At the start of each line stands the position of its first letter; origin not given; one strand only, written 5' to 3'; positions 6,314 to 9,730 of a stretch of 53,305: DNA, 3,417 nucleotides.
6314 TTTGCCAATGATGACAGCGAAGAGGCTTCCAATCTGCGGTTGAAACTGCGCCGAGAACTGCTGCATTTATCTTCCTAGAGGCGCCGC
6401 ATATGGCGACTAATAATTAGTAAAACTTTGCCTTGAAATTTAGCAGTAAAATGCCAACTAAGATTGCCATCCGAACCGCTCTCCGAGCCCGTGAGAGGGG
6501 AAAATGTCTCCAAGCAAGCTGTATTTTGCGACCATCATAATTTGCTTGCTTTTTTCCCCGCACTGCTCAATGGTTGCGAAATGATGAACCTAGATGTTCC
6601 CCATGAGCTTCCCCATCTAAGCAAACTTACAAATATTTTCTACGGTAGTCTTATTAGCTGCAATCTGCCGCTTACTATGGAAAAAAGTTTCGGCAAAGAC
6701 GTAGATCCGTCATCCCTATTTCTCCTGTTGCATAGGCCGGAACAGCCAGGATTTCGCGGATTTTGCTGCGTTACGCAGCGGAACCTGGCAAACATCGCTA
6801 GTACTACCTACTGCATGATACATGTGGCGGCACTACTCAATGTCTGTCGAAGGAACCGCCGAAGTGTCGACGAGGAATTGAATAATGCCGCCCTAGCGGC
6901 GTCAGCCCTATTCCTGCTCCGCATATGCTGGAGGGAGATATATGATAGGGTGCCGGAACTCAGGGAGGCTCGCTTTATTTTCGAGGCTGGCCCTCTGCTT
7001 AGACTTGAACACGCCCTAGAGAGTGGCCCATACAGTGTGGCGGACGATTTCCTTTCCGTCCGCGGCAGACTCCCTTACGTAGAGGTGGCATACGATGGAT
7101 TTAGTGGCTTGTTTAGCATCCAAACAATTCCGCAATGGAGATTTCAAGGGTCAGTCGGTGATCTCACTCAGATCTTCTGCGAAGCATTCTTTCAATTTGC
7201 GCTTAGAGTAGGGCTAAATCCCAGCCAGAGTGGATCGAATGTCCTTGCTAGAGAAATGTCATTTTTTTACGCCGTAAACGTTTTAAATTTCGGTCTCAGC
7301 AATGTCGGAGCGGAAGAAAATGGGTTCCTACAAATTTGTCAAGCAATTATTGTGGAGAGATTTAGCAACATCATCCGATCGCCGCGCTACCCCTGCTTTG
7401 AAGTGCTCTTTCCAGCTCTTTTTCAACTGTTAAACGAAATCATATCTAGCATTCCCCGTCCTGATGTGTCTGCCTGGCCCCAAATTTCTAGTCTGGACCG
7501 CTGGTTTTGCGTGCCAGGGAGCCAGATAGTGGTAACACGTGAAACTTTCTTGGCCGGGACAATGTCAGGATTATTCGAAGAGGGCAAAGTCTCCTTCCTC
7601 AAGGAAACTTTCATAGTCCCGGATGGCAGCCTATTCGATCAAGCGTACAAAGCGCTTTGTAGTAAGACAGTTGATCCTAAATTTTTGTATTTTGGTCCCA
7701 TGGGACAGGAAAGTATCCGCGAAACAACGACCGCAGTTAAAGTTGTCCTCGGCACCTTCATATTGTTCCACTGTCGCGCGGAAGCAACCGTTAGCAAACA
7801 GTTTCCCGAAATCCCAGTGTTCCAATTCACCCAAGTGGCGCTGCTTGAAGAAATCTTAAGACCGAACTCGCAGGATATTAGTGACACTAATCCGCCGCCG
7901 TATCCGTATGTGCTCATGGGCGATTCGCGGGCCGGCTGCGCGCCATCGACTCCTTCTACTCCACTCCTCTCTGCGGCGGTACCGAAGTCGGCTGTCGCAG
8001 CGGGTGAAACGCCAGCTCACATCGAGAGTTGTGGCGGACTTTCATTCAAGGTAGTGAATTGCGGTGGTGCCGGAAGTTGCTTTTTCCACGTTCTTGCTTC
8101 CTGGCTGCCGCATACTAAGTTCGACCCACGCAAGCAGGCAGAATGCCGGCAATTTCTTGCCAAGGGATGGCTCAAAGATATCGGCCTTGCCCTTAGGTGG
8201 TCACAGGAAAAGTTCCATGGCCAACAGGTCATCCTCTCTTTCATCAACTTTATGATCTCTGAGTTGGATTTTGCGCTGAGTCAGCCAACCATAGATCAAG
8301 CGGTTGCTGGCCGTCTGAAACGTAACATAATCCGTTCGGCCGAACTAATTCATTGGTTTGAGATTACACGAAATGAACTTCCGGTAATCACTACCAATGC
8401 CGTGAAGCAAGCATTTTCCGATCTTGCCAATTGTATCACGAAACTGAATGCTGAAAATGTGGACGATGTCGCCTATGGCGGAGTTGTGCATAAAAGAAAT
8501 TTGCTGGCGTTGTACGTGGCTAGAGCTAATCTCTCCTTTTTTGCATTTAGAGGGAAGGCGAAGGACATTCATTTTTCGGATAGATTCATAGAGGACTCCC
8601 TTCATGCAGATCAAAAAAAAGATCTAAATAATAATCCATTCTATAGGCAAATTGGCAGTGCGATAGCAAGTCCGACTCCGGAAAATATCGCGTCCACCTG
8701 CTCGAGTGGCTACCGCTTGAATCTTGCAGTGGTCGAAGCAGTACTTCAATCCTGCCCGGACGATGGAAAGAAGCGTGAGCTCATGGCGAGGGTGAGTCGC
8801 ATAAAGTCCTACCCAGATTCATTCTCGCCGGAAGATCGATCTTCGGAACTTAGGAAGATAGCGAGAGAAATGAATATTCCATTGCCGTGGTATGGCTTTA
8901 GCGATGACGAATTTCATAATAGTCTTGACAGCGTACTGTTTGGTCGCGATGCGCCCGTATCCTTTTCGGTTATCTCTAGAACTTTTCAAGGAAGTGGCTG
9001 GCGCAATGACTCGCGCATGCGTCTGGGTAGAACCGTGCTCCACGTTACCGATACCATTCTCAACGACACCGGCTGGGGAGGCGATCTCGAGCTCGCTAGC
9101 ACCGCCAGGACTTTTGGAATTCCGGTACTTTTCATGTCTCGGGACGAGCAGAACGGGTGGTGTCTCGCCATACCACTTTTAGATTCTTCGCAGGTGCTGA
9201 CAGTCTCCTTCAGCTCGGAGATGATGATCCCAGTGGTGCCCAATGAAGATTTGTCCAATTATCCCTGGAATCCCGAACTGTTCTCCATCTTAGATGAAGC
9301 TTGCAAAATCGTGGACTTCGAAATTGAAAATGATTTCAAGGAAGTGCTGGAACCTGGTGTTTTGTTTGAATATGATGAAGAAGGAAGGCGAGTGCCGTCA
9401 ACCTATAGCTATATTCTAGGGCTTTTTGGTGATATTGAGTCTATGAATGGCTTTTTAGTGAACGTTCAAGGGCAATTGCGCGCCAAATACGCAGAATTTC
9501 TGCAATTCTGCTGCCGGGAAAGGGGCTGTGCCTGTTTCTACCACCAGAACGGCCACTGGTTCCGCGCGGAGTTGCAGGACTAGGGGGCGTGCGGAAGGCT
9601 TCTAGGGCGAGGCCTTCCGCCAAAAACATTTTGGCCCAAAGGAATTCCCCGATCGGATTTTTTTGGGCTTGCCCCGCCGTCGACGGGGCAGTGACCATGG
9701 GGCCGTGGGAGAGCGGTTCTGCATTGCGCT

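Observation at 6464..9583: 1039-aa orphan protein with OTU-like Cys / WGG..EL / His motifs: candidate deubiquitinase effector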

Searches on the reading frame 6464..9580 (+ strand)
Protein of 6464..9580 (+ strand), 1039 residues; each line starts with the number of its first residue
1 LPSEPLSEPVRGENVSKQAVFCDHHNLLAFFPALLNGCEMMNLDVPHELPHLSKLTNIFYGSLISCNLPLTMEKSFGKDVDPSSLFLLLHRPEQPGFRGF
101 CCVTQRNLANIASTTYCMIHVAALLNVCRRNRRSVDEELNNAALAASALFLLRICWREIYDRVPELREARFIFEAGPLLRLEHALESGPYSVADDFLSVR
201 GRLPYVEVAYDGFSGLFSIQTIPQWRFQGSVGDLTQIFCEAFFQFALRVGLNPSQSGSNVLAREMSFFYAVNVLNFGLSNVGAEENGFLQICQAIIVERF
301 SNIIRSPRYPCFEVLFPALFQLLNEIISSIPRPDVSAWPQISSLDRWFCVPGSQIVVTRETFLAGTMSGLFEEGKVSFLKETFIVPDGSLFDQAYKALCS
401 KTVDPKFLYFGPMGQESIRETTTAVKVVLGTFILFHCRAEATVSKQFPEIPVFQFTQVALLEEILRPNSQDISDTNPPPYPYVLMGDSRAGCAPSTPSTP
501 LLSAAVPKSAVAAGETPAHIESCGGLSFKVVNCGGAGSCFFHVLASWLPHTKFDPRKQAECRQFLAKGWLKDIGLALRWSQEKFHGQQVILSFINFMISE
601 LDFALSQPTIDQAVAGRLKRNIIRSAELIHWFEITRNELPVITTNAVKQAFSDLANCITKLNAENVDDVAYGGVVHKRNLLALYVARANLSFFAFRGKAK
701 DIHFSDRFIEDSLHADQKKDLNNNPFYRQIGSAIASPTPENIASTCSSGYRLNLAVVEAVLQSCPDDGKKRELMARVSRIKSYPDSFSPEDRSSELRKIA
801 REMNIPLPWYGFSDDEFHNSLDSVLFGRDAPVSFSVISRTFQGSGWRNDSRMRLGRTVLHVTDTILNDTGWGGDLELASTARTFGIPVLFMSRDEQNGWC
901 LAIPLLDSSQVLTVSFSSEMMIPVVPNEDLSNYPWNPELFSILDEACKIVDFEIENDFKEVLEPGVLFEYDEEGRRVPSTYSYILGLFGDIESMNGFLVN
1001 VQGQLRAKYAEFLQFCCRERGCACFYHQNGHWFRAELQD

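Call 4: search_protein_families(library=pfam, proteins=[window:6464-9580:+], max_evalue=10)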
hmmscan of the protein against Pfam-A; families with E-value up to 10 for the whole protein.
window:6464-9580:+ (1039 aa): 0 families

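Call 5: search_solved_structures(query=window:6464-9580:+, max_evalue=10, show_alignments=3)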
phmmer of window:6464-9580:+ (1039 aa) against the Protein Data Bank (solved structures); distinct sequences matched with E-value up to 10: 5.
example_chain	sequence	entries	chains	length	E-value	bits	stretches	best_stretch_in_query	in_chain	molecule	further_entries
8dt6_A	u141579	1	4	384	0.13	13.2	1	882-995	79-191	Beta sliding clamp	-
7jms_A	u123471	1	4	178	0.23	12.3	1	860-896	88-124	Replicase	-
7y5m_A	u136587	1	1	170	1.2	10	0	528-554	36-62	RNA-directed RNA polymerase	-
11ny_A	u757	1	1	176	1.3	9.9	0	528-554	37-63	RNA-directed RNA polymerase L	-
11nq_A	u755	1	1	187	1.6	9.6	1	868-901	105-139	RNA-directed RNA polymerase L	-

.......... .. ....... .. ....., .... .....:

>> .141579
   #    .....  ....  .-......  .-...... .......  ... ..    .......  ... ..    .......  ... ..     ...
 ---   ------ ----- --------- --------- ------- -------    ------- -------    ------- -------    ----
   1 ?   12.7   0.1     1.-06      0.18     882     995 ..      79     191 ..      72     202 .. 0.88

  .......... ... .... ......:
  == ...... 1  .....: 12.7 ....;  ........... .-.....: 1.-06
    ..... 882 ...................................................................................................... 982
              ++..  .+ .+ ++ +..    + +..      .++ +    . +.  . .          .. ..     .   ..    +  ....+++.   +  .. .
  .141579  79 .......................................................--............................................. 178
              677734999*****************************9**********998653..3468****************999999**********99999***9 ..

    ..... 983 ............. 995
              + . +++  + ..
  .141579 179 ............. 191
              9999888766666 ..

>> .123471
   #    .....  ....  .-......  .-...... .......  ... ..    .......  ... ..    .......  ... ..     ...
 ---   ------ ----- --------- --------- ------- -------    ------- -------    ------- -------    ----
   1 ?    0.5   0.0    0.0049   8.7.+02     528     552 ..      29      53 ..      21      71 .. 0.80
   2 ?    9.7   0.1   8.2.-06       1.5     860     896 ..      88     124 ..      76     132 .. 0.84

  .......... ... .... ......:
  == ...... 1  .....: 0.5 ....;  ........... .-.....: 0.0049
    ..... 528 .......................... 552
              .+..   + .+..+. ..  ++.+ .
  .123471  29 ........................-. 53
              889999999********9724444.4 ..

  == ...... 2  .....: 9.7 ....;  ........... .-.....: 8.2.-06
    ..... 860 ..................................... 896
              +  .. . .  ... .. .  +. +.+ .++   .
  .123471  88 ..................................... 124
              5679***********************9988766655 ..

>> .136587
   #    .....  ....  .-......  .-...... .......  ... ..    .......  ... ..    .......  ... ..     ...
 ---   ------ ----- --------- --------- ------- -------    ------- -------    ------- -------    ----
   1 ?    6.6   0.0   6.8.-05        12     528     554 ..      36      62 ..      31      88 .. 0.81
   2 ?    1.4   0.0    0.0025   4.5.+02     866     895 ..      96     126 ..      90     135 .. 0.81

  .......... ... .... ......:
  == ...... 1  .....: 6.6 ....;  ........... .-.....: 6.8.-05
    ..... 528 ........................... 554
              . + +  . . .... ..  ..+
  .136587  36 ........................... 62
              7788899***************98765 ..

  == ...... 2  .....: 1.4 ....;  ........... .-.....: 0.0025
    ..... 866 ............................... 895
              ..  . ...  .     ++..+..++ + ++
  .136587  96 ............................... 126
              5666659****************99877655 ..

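Call 7: find_homologous_proteins(query=window:6464-9580:+, max_evalue=0.001)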
Query window:6464-9580:+ (1039 aa): 1 proteins with E <= 0.001 among 8000 candidates.
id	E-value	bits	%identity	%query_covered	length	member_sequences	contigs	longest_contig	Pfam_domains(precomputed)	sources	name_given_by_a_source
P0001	0.0e+0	1802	100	75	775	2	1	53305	-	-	-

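Call 27: search_protein_representatives(protein=window:6464-9580:+)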
Query: 1039 residues. Proteins with E-value up to 0.001 (for the whole library): 6; up to 1e-10: 3; up to 1e-30: 2. The best 6 are listed.
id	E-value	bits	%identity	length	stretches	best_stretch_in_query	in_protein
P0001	0.0e+00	1801.9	100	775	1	265-1039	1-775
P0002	3.4e-54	200.5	26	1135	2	508-1035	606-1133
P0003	1.2e-24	102.7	27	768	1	490-950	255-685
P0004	6.2e-09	50.7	26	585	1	497-1033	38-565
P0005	4.2e-07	44.6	30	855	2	521-589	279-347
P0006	2.2e-06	42.3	26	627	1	525-1034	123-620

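Call 29: search_protein_families(library=pfam, proteins=[P0002, P0003, P0004, P0005, P0006], max_evalue=10)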
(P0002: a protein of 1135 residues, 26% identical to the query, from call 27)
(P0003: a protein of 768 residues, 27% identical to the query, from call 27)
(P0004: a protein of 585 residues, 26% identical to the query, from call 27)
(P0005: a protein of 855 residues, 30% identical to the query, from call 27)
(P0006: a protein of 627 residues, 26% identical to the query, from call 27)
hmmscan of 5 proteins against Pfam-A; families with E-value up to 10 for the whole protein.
P0002 (1135 aa): 0 families

P0003 (768 aa): 3 families
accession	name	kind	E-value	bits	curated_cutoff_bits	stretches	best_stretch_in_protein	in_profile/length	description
PF21985.2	TR61B_FKBP-like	-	0.067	13.5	27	1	414-450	3-40/55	TR61B FKBP-like domain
PF03285.20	Paralemmin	-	4.8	7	27.3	1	378-423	63-110/333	Paralemmin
PF06698.16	DUF1192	-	5.7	7.6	25.5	0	380-416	24-56/58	Protein of unknown function (DUF1192)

P0004 (585 aa): 0 families

P0005 (855 aa): 0 families

P0006 (627 aa): 1 family
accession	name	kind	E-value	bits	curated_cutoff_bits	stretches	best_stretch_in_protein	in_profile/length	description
PF09718.15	Tape_meas_lam_C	-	0.13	12.8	23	0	226-269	13-56/76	Lambda phage tail tape-measure protein (Tape_meas_lam_C)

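Call 46: list_cluster_members(proteins=[P0001, P0002, P0003, P0004, P0005, P0006])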
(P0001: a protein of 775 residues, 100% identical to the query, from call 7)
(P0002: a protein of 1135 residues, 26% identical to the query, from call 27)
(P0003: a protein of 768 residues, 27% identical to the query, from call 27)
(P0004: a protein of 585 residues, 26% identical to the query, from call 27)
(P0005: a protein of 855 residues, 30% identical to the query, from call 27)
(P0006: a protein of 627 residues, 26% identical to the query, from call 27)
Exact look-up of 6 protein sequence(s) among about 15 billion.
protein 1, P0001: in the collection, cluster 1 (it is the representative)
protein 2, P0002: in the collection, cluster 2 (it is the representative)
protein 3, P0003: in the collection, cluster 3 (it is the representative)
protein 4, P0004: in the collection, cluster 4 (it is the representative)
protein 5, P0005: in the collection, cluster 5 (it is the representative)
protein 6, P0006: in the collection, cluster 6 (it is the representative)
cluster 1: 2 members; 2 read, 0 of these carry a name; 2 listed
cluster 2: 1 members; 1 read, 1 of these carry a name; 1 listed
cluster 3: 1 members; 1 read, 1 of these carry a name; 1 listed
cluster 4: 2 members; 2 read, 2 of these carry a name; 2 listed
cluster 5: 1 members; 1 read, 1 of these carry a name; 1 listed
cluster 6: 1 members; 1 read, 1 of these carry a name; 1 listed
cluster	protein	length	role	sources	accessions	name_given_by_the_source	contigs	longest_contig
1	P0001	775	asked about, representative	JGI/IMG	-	-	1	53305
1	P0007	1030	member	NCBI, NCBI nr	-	-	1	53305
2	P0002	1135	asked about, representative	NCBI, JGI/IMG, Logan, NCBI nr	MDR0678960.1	MAG: hypothetical protein LBF24_01770 [Puniceicoccales bacterium] | hypothetical protein | hypothetical protein [Puniceicoccales bacterium]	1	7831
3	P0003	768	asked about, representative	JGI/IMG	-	hypothetical protein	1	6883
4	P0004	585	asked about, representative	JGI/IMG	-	hypothetical protein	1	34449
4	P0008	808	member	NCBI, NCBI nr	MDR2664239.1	MAG: hypothetical protein LBB14_01775, partial [Puniceicoccales bacterium] | hypothetical protein [Puniceicoccales bacterium]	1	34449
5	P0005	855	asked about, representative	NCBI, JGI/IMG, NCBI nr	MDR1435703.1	MAG: hypothetical protein LBI39_00645 [Puniceicoccales bacterium] | hypothetical protein | hypothetical protein [Puniceicoccales bacterium]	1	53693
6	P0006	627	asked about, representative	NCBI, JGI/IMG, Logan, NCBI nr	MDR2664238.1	MAG: hypothetical protein LBB14_01770 [Puniceicoccales bacterium] | hypothetical protein | hypothetical protein [Puniceicoccales bacterium]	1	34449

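Call 47: find_encoding_contigs(protein=P0001, flank=2000, max_places=3)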
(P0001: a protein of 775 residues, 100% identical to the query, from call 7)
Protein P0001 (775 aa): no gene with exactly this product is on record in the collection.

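Call 48: find_encoding_contigs(protein=P0006, flank=10000, max_places=3)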
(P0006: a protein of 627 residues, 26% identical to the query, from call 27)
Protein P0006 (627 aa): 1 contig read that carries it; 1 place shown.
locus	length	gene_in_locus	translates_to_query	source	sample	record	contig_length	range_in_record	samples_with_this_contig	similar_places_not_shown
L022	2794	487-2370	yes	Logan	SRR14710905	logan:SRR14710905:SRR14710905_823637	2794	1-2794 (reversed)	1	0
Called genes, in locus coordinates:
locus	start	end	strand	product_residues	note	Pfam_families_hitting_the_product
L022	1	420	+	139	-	?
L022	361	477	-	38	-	-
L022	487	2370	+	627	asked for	-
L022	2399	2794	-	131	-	?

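Call 49: find_encoding_contigs(protein=P0005, flank=10000, max_places=3)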
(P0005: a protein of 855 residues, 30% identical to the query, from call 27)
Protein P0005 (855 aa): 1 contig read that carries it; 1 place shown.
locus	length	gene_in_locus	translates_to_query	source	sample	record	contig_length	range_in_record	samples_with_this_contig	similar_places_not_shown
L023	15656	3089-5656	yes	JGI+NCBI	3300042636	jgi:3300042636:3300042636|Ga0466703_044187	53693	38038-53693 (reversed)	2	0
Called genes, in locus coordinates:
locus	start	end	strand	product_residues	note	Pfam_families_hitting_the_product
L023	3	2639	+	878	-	?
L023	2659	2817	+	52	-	-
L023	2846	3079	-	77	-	-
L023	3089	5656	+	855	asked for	-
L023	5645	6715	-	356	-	-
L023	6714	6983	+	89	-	-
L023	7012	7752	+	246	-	PF22435:MRM3-like_sub_bind, PF00588:SpoU_methylase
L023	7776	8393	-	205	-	PF13580:SIS_2, PF01380:SIS (weak)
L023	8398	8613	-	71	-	PF01084:Ribosomal_S18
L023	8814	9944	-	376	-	PF08448:PAS_4 (weak), PF00512:HisKA, PF02518:HATPase_c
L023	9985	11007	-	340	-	PF02470:MlaD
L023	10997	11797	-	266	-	PF00005:ABC_tran, PF13304:AAA_21 (faint)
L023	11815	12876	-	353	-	PF02405:MlaE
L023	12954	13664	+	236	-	PF00702:Hydrolase, PF12710:HAD, PF13419:HAD_2, PF13242:Hydrolase_like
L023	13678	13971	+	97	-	PF01632:Ribosomal_L35p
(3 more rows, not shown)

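Call 50: find_encoding_contigs(protein=P0003, flank=10000, max_places=3)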
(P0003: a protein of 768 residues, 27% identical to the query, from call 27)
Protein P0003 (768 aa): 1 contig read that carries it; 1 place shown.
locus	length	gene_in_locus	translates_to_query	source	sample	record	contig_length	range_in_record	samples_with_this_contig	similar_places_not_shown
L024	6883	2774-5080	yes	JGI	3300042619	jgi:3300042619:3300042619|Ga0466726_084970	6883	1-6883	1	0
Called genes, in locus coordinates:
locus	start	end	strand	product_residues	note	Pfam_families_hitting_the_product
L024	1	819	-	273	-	?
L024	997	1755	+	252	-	PF02348:CTP_transf_3, PF12804:NTP_transf_3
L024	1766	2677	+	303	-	PF02739:5_3_exonuc_N, PF01367:5_3_exonuc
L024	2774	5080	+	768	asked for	-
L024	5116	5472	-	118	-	PF01245:Ribosomal_L19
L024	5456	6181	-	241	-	PF01746:tRNA_m1G_MT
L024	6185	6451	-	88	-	PF00886:Ribosomal_S16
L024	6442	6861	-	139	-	-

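Call 94: search_protein_families(library=ncbifam, proteins=[window:6464-9580:+, P0003, P0005], max_evalue=0.1)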
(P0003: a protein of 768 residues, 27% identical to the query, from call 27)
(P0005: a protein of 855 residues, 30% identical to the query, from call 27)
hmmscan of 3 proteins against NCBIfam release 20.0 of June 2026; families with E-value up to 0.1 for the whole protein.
window:6464-9580:+ (1039 aa): 0 families

P0003 (768 aa): 0 families

P0005 (855 aa): 0 families

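Call 102: find_related_loci(query=A1, collection=metagenome_contigs, flank=4000)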
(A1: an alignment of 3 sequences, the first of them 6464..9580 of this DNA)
Query A1 (1039 aa) in metagenome_contigs; peptide patterns used: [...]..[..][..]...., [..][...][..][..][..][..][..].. (x = any residue, [..] = any of these).
255 stretches matched a pattern, but none encodes a relative of the query by tblastn (E <= 1e-3).

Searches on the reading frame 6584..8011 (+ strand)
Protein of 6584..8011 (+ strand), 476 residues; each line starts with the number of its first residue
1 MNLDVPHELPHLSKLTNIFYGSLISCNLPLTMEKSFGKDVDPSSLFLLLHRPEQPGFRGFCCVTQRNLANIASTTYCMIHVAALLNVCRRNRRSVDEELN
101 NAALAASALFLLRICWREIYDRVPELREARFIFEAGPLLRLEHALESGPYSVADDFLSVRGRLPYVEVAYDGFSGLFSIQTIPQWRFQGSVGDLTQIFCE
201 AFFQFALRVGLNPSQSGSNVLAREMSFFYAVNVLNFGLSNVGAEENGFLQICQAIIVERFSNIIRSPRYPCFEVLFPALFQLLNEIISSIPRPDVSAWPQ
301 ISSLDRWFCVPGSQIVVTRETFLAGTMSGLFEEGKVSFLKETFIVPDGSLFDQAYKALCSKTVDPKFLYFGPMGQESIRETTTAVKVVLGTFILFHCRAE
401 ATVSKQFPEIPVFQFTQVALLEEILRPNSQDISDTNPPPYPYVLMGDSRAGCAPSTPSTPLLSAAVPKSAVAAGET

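Call 93: search_solved_structures(query=A7, max_evalue=1)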
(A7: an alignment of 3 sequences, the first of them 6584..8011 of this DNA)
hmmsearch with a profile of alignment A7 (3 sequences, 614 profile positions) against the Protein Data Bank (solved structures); distinct sequences matched with E-value up to 1: 0.
